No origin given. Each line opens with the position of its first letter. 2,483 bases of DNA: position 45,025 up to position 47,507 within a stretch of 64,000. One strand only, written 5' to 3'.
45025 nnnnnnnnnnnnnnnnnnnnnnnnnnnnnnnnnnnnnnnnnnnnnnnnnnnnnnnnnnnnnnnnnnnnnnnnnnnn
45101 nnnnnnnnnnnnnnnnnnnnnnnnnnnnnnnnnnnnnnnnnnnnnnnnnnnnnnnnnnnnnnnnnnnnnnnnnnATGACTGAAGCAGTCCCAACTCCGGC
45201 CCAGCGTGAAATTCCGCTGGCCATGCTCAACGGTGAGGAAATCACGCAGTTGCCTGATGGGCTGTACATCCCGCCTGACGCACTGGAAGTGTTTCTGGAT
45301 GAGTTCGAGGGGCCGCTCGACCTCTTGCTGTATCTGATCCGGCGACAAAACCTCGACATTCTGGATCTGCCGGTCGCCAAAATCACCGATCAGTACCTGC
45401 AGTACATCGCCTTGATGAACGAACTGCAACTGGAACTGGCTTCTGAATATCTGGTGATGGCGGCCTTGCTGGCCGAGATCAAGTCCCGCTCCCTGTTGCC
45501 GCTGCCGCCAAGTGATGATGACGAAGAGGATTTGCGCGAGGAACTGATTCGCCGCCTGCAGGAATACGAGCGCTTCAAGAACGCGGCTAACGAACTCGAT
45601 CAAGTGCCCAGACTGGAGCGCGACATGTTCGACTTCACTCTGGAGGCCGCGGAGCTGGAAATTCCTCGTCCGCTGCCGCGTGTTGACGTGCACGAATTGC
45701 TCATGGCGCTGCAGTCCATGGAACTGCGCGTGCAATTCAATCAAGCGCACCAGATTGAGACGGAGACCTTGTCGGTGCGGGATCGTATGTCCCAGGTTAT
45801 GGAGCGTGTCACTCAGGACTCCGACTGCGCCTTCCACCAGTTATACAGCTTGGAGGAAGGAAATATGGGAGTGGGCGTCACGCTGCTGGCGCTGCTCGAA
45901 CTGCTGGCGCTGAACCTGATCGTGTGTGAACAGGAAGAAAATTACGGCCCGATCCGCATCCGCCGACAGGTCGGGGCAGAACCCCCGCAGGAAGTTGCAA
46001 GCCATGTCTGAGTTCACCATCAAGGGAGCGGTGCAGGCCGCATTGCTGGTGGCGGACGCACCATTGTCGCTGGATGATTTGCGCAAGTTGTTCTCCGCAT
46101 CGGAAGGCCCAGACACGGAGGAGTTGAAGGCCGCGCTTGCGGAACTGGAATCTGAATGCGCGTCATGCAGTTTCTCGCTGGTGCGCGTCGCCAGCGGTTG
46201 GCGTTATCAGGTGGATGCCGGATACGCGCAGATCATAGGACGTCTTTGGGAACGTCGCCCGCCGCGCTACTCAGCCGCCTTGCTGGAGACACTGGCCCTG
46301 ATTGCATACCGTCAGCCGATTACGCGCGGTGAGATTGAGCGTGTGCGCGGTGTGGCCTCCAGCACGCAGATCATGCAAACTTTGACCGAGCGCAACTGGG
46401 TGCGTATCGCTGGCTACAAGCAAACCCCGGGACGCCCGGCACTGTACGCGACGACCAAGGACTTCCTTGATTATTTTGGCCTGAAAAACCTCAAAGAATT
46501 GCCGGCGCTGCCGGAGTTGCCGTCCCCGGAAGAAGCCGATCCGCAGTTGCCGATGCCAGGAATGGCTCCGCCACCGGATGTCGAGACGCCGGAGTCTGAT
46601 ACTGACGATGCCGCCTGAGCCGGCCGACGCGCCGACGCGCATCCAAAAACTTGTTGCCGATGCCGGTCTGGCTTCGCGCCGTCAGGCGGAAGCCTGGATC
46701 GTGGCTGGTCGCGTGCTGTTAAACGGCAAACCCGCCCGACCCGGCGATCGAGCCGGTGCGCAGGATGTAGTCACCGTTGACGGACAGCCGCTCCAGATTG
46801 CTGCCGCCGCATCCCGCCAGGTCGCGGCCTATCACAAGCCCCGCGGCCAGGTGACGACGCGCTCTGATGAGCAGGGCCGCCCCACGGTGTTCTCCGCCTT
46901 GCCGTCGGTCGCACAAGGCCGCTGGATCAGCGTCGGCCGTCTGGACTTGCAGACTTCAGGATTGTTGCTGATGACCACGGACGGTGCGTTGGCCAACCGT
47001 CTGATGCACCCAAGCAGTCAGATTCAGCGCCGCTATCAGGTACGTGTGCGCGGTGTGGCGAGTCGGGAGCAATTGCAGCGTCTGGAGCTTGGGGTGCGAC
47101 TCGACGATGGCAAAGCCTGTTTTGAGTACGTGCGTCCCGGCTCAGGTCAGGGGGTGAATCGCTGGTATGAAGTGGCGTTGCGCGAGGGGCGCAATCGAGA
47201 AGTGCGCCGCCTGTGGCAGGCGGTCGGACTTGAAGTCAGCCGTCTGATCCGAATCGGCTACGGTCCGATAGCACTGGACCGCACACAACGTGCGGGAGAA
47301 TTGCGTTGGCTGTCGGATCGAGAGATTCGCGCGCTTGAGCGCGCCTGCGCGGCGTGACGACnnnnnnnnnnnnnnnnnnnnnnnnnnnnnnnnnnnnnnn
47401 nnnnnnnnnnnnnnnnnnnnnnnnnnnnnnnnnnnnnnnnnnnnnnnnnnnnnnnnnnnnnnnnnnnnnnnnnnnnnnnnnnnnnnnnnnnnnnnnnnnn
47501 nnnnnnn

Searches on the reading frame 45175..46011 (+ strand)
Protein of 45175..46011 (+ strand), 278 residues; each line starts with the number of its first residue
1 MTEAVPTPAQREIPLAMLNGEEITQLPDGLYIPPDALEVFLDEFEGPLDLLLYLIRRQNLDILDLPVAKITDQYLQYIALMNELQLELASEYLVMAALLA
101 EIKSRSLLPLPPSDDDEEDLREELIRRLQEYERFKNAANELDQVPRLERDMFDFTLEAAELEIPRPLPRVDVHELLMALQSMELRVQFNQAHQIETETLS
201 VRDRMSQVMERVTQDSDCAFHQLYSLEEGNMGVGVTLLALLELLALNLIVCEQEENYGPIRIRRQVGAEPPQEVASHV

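Call 28: search_protein_families(library=pfam, proteins=[window:45175-46011:+])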
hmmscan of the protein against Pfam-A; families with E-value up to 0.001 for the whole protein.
window:45175-46011:+ (278 aa): 1 family
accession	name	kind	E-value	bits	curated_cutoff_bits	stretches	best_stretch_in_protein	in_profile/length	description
PF02616.19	SMC_ScpA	-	5.3e-30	105.6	24.6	1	54-262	1-229/232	Segregation and condensation protein ScpA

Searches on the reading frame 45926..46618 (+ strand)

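Call 28: search_protein_families(library=pfam, proteins=[window:45926-46618:+])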
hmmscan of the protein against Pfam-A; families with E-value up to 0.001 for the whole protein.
window:45926-46618:+ (230 aa): 1 family
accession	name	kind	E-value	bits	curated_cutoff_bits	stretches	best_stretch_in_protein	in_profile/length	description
PF04079.22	SMC_ScpB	-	7.8e-49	165.8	27.4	1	35-194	2-159/160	Segregation and condensation complex subunit ScpB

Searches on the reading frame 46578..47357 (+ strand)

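Call 28: search_protein_families(library=pfam, proteins=[window:46578-47357:+])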
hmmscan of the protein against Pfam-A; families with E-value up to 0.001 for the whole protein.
window:46578-47357:+ (259 aa): 2 families
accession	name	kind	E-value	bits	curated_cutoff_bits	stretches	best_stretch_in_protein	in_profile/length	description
PF00849.27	PseudoU_synth_2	-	6.9e-19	69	26.8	1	82-213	2-150/152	RNA pseudouridylate synthase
PF01479.30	S4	-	1.5e-12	47.4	22.8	1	21-65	2-48/48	S4 domain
